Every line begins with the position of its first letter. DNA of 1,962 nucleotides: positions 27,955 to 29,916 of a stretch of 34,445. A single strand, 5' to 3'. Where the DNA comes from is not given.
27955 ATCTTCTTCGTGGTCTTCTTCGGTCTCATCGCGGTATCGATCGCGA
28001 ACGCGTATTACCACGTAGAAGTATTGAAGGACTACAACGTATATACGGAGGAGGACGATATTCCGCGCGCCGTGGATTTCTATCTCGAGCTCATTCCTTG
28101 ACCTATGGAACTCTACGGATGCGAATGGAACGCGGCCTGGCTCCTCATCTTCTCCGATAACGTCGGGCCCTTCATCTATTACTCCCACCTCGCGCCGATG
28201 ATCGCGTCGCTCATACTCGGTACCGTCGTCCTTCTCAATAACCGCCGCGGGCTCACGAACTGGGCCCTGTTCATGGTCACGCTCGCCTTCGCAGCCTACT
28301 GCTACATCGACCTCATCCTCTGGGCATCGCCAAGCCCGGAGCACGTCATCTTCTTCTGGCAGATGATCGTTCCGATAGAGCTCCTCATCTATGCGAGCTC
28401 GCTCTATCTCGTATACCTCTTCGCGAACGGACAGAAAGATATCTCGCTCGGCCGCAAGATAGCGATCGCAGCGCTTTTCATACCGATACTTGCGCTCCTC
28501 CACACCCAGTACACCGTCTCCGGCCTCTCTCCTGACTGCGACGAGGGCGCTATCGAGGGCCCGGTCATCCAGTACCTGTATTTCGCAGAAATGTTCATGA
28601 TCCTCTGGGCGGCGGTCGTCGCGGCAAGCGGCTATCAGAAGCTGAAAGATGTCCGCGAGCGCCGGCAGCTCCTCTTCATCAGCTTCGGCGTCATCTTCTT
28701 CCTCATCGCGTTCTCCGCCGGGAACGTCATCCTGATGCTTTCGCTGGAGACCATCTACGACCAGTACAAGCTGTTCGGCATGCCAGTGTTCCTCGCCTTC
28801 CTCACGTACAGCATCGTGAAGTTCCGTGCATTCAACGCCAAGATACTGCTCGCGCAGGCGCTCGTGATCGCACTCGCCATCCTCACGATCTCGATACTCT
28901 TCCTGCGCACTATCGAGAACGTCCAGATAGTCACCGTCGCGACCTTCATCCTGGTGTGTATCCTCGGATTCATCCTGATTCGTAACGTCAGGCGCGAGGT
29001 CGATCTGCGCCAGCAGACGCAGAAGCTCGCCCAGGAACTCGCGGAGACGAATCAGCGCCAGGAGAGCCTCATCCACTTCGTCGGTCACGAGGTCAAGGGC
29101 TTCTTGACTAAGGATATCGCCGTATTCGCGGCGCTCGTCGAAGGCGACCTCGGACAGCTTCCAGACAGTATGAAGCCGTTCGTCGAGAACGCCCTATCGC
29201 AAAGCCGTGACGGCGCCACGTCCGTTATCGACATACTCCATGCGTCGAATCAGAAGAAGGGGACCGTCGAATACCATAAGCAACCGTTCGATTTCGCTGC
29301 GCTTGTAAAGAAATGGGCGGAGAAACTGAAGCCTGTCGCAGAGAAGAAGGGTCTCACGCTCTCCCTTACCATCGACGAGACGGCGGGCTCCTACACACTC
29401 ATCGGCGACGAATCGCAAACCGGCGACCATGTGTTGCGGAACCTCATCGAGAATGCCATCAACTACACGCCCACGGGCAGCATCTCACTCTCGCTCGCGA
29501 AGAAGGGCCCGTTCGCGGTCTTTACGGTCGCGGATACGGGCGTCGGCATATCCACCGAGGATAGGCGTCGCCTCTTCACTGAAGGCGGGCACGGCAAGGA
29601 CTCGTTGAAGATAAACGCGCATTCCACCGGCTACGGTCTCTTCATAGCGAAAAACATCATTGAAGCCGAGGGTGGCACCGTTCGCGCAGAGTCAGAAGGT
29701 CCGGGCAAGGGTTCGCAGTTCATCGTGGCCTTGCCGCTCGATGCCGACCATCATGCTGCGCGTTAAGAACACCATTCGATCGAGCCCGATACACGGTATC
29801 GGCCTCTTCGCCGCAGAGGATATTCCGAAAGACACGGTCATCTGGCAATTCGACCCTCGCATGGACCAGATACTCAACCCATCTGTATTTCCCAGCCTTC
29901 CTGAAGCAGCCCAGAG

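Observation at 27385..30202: Orphan 7TM histidine kinase translationally coupled to two SET-domain methyltransferases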

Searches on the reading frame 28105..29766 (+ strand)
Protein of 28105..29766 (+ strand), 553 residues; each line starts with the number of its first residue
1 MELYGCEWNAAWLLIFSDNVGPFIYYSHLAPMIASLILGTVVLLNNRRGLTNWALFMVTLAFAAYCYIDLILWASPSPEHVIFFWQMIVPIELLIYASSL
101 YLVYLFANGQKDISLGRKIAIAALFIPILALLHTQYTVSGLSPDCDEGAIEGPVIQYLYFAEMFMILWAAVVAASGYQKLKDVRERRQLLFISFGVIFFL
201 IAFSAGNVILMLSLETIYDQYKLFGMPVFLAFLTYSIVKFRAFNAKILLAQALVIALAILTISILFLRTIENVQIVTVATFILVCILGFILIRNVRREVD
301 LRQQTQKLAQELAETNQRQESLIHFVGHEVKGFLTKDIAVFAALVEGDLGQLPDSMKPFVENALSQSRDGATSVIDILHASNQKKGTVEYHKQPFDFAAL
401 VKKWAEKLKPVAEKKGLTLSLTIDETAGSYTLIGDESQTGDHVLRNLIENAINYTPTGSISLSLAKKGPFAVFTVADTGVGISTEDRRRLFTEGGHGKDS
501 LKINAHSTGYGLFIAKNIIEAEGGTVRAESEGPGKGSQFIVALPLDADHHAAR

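Call 3: search_protein_families(library=pfam, proteins=[window:28105-29766:+], max_evalue=0.01)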
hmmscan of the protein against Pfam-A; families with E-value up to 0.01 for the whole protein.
window:28105-29766:+ (553 aa): 1 family
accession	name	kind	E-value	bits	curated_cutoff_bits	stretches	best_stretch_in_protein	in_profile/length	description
PF02518.31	HATPase_c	-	1.8e-19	70.6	26.4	1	441-546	7-110/111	Histidine kinase-, DNA gyrase B-, and HSP90-like ATPase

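Call 5: find_homologous_proteins(query=window:28105-29766:+, max_evalue=0.00001)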
Query window:28105-29766:+ (553 aa): 861 proteins with E <= 0.00001 among 8000 candidates; the best 120 are listed.
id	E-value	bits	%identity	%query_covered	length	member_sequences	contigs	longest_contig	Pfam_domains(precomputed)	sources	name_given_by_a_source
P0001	0.0e+0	1223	100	100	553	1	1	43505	PF02518.32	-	-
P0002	0.0e+0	1108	89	99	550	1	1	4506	PF02518.32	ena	-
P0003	1.7e-240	817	65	98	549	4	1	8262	PF02518.32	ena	-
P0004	2.7e-228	777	63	99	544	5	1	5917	PF02518.32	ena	-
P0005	5.1e-228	776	63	99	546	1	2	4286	PF02518.32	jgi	-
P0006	8.7e-227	772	61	99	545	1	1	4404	PF02518.32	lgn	-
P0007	6.1e-226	769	62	99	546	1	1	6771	PF02518.32,PF16927.12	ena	-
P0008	2.5e-215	734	61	99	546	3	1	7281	PF02518.32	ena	-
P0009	1.1e-210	719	62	93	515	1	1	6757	PF02518.32,PF16927.12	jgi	-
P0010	1.1e-206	706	58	98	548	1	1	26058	PF02518.32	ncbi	-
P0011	4.3e-206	704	57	98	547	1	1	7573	PF02518.32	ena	-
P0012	3.1e-205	701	57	99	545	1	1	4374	PF02518.32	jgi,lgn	-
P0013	3.3e-204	698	56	98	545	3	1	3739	PF02518.32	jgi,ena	-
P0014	1.5e-203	695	58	98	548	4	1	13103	PF02518.32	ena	-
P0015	3.5e-202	691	56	98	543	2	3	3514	PF02518.32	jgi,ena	-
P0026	1.6e-194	666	54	98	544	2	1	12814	PF02518.32,PF16927.12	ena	-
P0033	2.4e-187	642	53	98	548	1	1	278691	PF02518.32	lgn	-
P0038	5.3e-180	618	52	99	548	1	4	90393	PF02518.32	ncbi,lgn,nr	ncbi:hypothetical protein HYW59_02740 [Candidatus Kaiserbacteria bacterium]|nr:hypothetical protein 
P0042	1.3e-178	613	52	100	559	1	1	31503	PF02518.32,PF00512.32,PF16927.12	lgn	-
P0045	8.7e-178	610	53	97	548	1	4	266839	PF02518.32,PF16927.12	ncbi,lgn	-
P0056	5.6e-173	595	44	98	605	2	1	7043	PF02518.32,PF16927.12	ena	-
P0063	4.2e-170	585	51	98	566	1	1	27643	PF02518.32,PF00512.32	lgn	-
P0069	8.3e-163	561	48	97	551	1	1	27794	PF02518.32,PF00512.32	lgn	-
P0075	1.2e-159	551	49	97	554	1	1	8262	PF02518.32,PF00512.32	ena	-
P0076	1.1e-158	547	50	97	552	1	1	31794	PF02518.32,PF16927.12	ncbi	-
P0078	1.5e-157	544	50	97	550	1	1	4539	PF02518.32,PF16927.12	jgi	jgi:signal transduction histidine kinase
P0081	3.2e-157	543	47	97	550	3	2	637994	PF02518.32,PF00512.32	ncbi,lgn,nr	ncbi:MAG: hypothetical protein KBC38_00775 [Candidatus Pacebacteria bacterium]|nr:hypothetical prote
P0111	2.0e-150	520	47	98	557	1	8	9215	PF02518.32,PF00512.32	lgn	-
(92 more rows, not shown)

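Call 7: find_encoding_contigs(protein=P0010, flank=5000, max_places=1)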
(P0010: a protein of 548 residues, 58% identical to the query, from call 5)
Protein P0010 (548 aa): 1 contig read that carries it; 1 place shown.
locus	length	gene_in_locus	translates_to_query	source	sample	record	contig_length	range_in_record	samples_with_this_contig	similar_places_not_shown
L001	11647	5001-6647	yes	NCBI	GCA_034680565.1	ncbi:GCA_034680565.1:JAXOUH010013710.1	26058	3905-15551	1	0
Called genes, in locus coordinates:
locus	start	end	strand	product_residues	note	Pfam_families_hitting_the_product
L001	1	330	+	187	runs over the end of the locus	-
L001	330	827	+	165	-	PF09351:DUF1993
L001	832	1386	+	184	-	PF01625:PMSR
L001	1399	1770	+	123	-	PF01641:SelR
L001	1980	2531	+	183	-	PF27765:UCP032817-like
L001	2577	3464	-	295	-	PF02129:Peptidase_S15, PF00326:Peptidase_S9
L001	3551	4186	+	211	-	-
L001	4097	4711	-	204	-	-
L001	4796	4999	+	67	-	-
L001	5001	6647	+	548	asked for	PF02518:HATPase_c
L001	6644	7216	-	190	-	-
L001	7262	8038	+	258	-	PF00005:ABC_tran, PF13304:AAA_21 (weak)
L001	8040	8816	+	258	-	PF01061:ABC2_membrane, PF12698:ABC2_membrane_3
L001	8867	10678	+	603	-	PF00009:GTP_EFTU, PF01926:MMR_HSR1 (weak), PF02421:FeoB_N (faint), PF03144:GTP_EFTU_D2, PF22042:EF-G_D2 (weak), PF00679:EFG_C, PF21018:BipA_C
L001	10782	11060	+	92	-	-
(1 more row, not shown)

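Call 8: find_encoding_contigs(protein=P0033, flank=5000, max_places=1)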
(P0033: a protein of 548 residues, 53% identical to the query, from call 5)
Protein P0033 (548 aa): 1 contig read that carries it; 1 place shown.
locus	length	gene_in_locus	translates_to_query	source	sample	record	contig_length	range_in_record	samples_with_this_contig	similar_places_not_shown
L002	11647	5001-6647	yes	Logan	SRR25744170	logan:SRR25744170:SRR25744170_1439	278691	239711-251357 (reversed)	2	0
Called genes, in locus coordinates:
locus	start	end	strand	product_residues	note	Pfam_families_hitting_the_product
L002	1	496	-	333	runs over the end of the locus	PF00579:tRNA-synt_1b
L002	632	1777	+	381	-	PF01817:CM_2, PF01209:Ubie_methyltran (weak), PF13489:Methyltransf_23, PF08241:Methyltransf_11, PF08242:Methyltransf_12, PF13649:Methyltransf_25, PF13847:Methyltransf_31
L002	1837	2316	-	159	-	-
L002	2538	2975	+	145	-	PF00293:NUDIX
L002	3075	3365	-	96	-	-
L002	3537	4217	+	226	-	-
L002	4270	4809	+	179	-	PF00856:SET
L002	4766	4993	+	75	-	-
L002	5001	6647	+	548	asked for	PF02518:HATPase_c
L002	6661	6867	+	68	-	-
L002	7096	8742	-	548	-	PF00239:Resolvase, PF07508:Recombinase, PF13408:Zn_ribbon_recom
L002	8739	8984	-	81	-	-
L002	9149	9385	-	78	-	-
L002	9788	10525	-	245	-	-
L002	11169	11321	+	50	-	-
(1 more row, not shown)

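Call 9: find_encoding_contigs(protein=P0038, flank=5000, max_places=1)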
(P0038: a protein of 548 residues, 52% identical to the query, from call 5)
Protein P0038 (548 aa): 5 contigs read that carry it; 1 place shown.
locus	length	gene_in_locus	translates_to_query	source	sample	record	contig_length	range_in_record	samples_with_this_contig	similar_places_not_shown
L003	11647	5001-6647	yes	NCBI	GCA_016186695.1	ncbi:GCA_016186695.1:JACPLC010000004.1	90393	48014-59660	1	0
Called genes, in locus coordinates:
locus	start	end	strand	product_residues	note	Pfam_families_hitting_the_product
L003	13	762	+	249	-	PF01113:DapB_N, PF05173:DapB_C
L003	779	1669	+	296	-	PF00701:DHDPS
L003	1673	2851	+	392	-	PF00155:Aminotran_1_2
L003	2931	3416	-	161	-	-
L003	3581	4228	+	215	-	-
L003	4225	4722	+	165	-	PF00856:SET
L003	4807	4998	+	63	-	-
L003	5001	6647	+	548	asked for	PF02518:HATPase_c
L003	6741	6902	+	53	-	PF04964:Flp_Fap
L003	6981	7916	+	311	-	PF00579:tRNA-synt_1b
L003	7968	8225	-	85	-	-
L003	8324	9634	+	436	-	PF01336:tRNA_anti-codon, PF00152:tRNA-synt_2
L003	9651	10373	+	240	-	PF02616:SMC_ScpA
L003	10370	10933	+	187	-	PF04079:SMC_ScpB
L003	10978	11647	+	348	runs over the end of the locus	PF00768:Peptidase_S11, PF13354:Beta-lactamase2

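Call 10: find_encoding_contigs(protein=P0081, flank=5000, max_places=1)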
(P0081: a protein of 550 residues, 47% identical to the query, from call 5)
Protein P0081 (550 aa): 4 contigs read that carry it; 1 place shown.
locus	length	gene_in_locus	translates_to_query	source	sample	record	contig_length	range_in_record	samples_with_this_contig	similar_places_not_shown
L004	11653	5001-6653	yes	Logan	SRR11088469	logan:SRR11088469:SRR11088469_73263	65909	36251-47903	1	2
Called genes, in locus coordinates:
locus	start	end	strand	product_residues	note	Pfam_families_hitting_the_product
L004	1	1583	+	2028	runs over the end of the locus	PF03534:SpvB (weak), PF05593:RHS_repeat (faint), PF01839:FG-GAP (faint), PF13517:FG-GAP_3 (weak), PF20041:DUF6443 (weak), PF25023:TEN_YD-shell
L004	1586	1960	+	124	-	PF24722:DUF7674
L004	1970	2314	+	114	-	-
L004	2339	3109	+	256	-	-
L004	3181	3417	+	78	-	-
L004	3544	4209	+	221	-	-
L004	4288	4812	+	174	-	PF00856:SET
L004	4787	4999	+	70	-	-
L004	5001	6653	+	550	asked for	PF00512:HisKA, PF02518:HATPase_c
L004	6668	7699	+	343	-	PF02016:Peptidase_S66, PF17676:Peptidase_S66C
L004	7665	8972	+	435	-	PF00579:tRNA-synt_1b, PF22421:SYY_C-terminal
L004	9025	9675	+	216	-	PF08281:Sigma70_r4_2 (weak)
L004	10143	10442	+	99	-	PF01272:GreA_GreB (weak)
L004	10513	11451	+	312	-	PF00579:tRNA-synt_1b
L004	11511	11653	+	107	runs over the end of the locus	-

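Call 14: find_related_loci(query=A1, collection=genome_contigs, flank=10000)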
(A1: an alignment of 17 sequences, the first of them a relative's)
Query A1 (553 aa) in genome_contigs; peptide patterns used: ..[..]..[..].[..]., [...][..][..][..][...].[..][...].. (x = any residue, [..] = any of these).
504 stretches matched a pattern; 468 encode a relative of the query (tblastn E <= 1e-3); the best 80 are kept; 80 distinct loci.
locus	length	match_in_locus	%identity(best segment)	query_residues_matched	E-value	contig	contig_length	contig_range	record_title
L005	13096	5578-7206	55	6-545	0e+0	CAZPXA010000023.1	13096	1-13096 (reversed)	MAG TPA_asm: uncultured Candidatus Saccharibacteria bacterium isolate binchicken_co134_412 genome assembly, contig: NODE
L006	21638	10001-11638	52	1-545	0e+0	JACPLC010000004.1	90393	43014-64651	MAG: Candidatus Kaiserbacteria bacterium isolate NC_groundwater_511_Ag_S-0.1um_54_12 S35_SO-1_scaffold_96454, whole geno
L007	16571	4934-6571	51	1-545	0e+0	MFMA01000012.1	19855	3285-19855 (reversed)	MAG: Candidatus Kaiserbacteria bacterium RIFCSPLOWO2_01_FULL_54_20 rifcsplowo2_01_scaffold_17198, whole genome shotgun s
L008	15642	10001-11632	50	1-544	2e-179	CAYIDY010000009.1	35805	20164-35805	MAG TPA_asm: uncultured Candidatus Saccharibacteria bacterium isolate ERP119705_co18_676 genome assembly, contig: NODE_1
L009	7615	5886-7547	47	1-545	5e-172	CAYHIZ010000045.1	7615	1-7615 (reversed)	MAG TPA_asm: uncultured Candidatus Saccharibacteria bacterium isolate ERP119705_co13_459 genome assembly, contig: NODE_1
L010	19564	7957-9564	50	6-541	2e-166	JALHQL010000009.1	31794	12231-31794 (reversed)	MAG: Candidatus Paceibacterota bacterium isolate bin.85 c_000000006307, whole genome shotgun sequence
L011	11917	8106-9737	49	6-544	1e-161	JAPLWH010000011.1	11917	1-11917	MAG: Candidatus Kaiserbacteria bacterium isolate LacPavin_0818_WC50_MAG_53_14 LacPavin_0818_WC50_scaffold_178243, whole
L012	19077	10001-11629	48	1-544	2e-161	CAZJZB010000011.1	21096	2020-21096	MAG TPA_asm: uncultured Candidatus Saccharibacteria bacterium isolate SRP178908_co1_146 genome assembly, contig: NODE_15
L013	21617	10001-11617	46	6-545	2e-153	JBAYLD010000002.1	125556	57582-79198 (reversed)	MAG: Candidatus Paceibacterota bacterium isolate SO_2016_GW1_95 scaffold00320_OW334_2016, whole genome shotgun sequence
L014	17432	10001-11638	46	5-544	1e-151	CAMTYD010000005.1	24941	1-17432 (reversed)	MAG: uncultured Parcubacteria group bacterium isolate G02_MAG_00011 genome assembly, contig: G02_MAG_00011_000000000028,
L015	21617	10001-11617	43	6-544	1e-148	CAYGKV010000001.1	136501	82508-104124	MAG TPA_asm: uncultured Candidatus Saccharibacteria bacterium isolate ERP113451_co5_294 genome assembly, contig: NODE_8_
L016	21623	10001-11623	47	1-544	1e-151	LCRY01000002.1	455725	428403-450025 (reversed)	MAG: Parcubacteria group bacterium GW2011_GWA1_56_13 UY93_C0002, whole genome shotgun sequence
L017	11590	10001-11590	46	6-519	1e-148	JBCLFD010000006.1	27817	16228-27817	Candidatus Paceibacteria bacterium isolate SLM_LV1_02b-P15 Node_6_length_27817_cov_81.031042, whole genome shotgun seque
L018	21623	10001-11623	44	6-545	5e-148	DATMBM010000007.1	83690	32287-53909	MAG TPA_asm: Candidatus Paceibacterota bacterium isolate SMAG_U13353 k141_567177, whole genome shotgun sequence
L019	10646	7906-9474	50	24-540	1e-155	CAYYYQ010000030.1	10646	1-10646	MAG TPA_asm: uncultured Candidatus Saccharibacteria bacterium isolate binchicken_co84_515 genome assembly, contig: k141_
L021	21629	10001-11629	43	6-552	2e-145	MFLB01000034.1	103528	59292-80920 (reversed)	MAG: Candidatus Kaiserbacteria bacterium RIFCSPHIGHO2_01_FULL_58_22 rifcsphigho2_01_scaffold_487, whole genome shotgun s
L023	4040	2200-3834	45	6-544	3e-148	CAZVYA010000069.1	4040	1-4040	MAG TPA_asm: uncultured Candidatus Saccharibacteria bacterium isolate SRP178908_co2_100 genome assembly, contig: NODE_19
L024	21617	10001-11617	43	6-551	1e-140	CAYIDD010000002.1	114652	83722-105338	MAG TPA_asm: uncultured Candidatus Saccharibacteria bacterium isolate ERP119705_co18_166 genome assembly, contig: NODE_7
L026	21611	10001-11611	44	6-545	2e-140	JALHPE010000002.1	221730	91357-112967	MAG: Candidatus Paceibacterota bacterium isolate bin.22 c_000000000341, whole genome shotgun sequence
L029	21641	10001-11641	44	6-544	8e-136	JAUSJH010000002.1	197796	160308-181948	MAG: bacterium isolate E14_metabat.bin.296 E14_k141_942604, whole genome shotgun sequence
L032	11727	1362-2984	44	1-544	4e-134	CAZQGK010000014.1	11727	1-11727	MAG TPA_asm: uncultured Candidatus Saccharibacteria bacterium isolate ERP113451_co1_332 genome assembly, contig: NODE_66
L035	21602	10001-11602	46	16-545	3e-133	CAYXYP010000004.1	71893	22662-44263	MAG TPA_asm: uncultured Candidatus Saccharibacteria bacterium isolate binchicken_co248_28 genome assembly, contig: NODE_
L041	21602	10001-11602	42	6-545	2e-130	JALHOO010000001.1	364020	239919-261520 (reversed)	MAG: Candidatus Paceibacterota bacterium isolate bin.152 c_000000000139, whole genome shotgun sequence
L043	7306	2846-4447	40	6-544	6e-130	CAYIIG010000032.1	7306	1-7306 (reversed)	MAG TPA_asm: uncultured Candidatus Saccharibacteria bacterium isolate ERP119705_co20_252 genome assembly, contig: NODE_1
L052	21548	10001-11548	43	22-541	5e-125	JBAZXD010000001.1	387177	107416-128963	MAG: Candidatus Paceibacterota bacterium isolate SO_2017_GW1_48 NODE_180_length_387177_cov_1.739612_OW334_2017, whole ge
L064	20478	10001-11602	41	5-545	2e-117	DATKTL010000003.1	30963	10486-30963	MAG TPA_asm: Candidatus Paceibacterota bacterium isolate SMAG_U14080 k141_2236338, whole genome shotgun sequence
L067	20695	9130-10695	40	26-544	1e-115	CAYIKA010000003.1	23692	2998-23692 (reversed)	MAG TPA_asm: uncultured Candidatus Saccharibacteria bacterium isolate ERP119705_co21_69 genome assembly, contig: NODE_25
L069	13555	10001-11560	40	23-544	1e-114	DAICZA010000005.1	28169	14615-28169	MAG TPA_asm: bacterium isolate clean1989 NODE_5_length_28169_cov_4.488858, whole genome shotgun sequence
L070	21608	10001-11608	44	14-545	2e-139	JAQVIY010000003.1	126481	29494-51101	MAG: Candidatus Paceibacterota bacterium isolate STE_50 NODE_184_length_126481_cov_11.870950_Sandtown_E, whole genome sh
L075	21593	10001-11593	40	15-545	1e-113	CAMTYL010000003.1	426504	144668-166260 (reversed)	MAG: uncultured bacterium isolate G04_MAG_00032 genome assembly, contig: G04_MAG_00032_000000000003, whole genome shotgu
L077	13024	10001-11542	42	27-544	2e-112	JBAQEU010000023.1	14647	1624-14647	MAG: Minisyncoccia bacterium isolate MFD12003_ilm_asm_bin73 k127_138178, whole genome shotgun sequence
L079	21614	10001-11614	46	6-545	6e-146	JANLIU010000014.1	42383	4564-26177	MAG: Candidatus Parcubacteria bacterium isolate S40-23 k99_181864, whole genome shotgun sequence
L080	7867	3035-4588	41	23-544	3e-111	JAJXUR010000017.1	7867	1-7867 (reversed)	MAG: bacterium isolate BP5.bin107 NODE_17207_length_7867_cov_1.193152, whole genome shotgun sequence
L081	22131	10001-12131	42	34-544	3e-110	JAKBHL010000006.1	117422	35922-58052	MAG: bacterium isolate DBS1-3.bin101 NODE_186_length_117422_cov_2.79095, whole genome shotgun sequence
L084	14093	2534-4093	39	27-545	6e-110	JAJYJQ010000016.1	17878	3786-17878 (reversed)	MAG: bacterium isolate DBS2-1.bin164 NODE_5613_length_17878_cov_1.663906, whole genome shotgun sequence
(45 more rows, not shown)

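Call 20: search_protein_families(library=pfam, proteins=[L008:12619-13563:+, L052:11591-13375:+, L032:3963-5360:+, L075:8991-9389:+, L029:5112-6206:+, L024:13995-14723:+, L026:15880-16455:+, L067:10729-11976:+, L026:16418-17458:+, L067:7790-8632:+], max_evalue=0.001)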
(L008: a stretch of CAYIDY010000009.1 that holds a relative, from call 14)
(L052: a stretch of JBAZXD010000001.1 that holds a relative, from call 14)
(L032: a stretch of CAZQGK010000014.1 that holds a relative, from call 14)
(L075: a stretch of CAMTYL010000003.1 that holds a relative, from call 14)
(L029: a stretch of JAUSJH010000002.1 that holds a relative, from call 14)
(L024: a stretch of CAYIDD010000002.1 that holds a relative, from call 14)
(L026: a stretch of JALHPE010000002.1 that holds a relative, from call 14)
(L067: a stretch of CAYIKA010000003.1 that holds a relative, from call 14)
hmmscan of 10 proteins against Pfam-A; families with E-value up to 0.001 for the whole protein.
L008:12619-13563:+ (314 aa): 1 family
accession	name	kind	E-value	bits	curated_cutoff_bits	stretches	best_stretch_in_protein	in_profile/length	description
PF00579.31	tRNA-synt_1b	-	3.1e-60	204.4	21.1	1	6-277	7-282/292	tRNA synthetases class I (W and Y)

L052:11591-13375:+ (594 aa): 5 families
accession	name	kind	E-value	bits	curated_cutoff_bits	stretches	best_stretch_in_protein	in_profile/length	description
PF00005.33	ABC_tran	-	2.2e-33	116.2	25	1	366-515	1-137/137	ABC transporter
PF00664.28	ABC_membrane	-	4.4e-25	89.3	28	1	30-302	2-272/274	ABC transporter transmembrane region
PF02463.25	SMC_N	-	6.5e-07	29.4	40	1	361-558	122-212/220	RecF/RecN/SMC N terminal domain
PF00004.35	AAA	-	0.00037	21.4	21.2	0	380-543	2-109/131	ATPase family associated with various cellular activities (AAA)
PF13401.12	AAA_22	-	0.00062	20.5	27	0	379-427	8-55/130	AAA domain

L032:3963-5360:+ (465 aa): 2 families
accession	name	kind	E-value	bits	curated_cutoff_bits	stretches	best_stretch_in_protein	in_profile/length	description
PF00152.25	tRNA-synt_2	-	1.4e-105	353.2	25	1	119-433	2-307/308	tRNA synthetases class II (D, K and N)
PF01336.31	tRNA_anti-codon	-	3.4e-14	53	27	1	17-100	1-75/75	OB-fold nucleic acid binding domain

L075:8991-9389:+ (132 aa): 0 families

L029:5112-6206:+ (364 aa): 3 families
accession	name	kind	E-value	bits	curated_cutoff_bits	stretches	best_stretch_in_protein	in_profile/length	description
PF01556.23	DnaJ_C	-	2.4e-42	145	26.6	1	130-345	1-152/152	DnaJ C terminal domain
PF00226.36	DnaJ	-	2.4e-23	82.4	27.8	1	6-65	1-63/63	DnaJ domain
PF00684.25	DnaJ_CXXCXGXG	-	1.4e-15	57.8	32.7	1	157-221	1-65/65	DnaJ central domain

L024:13995-14723:+ (242 aa): 1 family
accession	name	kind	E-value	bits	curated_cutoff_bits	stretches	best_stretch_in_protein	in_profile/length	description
PF02616.19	SMC_ScpA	-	4.8e-22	79.5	24.6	2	22-117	1-103/232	Segregation and condensation protein ScpA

L026:15880-16455:+ (191 aa): 5 families
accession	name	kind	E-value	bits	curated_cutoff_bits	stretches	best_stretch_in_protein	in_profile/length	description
PF04079.22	SMC_ScpB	-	2.6e-29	102.3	27.4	1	11-165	2-159/160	Segregation and condensation complex subunit ScpB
PF12802.13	MarR_2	-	1e-05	26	27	0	119-142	38-61/61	MarR family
PF13463.12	HTH_27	-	0.00056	20.6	22.2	0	118-148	35-65/68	Winged helix DNA-binding domain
PF12840.13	HTH_20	-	0.00073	19.9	27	0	6-43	3-39/51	Helix-turn-helix domain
PF12324.14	HTH_15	-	0.00084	19.9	27.2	0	10-44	24-57/74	Helix-turn-helix domain of alkylmercury lyase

L067:10729-11976:+ (415 aa): 2 families
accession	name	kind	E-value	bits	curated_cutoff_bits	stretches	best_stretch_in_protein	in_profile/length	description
PF00579.31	tRNA-synt_1b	-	1e-74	251.9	21.1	1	26-316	4-291/292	tRNA synthetases class I (W and Y)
PF22421.1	SYY_C-terminal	-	1.8e-07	31.4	27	1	347-408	17-79/83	Tyrosine--tRNA ligase SYY-like C-terminal domain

L026:16418-17458:+ (346 aa): 2 families
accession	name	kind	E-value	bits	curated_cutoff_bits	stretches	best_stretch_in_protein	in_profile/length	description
PF00768.25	Peptidase_S11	-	1.4e-30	107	27.6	1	82-317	8-237/239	D-alanyl-D-alanine carboxypeptidase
PF13354.11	Beta-lactamase2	-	2.9e-12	46.8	22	1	101-177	13-97/214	Beta-lactamase enzyme family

L067:7790-8632:+ (280 aa): 0 families
